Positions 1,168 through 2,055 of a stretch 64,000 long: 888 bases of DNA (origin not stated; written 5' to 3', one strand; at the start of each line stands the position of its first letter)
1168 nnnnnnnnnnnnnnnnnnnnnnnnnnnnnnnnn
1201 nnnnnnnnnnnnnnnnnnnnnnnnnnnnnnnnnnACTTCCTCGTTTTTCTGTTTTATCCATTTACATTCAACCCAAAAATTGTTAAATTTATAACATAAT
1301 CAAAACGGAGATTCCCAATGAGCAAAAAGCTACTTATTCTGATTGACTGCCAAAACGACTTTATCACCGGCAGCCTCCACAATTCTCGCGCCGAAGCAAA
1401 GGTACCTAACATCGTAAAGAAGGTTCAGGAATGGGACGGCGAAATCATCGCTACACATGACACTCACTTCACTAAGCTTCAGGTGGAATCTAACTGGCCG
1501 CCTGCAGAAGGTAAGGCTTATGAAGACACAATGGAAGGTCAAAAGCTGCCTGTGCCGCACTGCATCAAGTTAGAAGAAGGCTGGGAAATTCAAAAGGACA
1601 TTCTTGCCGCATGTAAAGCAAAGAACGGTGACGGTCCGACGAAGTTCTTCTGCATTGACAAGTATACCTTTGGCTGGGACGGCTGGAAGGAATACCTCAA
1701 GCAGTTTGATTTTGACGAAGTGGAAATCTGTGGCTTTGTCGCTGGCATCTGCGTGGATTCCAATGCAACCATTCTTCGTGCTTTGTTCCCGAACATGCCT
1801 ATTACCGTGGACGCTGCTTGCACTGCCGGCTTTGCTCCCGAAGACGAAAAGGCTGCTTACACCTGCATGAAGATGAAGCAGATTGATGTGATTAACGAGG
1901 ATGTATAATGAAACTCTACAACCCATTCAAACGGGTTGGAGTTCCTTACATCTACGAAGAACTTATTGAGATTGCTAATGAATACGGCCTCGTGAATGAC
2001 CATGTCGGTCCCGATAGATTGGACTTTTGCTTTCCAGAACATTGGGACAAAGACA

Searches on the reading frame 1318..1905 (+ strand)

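Call 71: search_protein_families(library=phrogs, proteins=[window:1318-1905:+], max_evalue=0.00001)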
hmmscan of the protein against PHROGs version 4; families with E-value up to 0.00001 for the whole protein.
window:1318-1905:+ (196 aa): 1 family
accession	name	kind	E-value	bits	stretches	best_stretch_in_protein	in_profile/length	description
phrog_19305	-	unknown function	8.7e-16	59.4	1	1-193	1-198/199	-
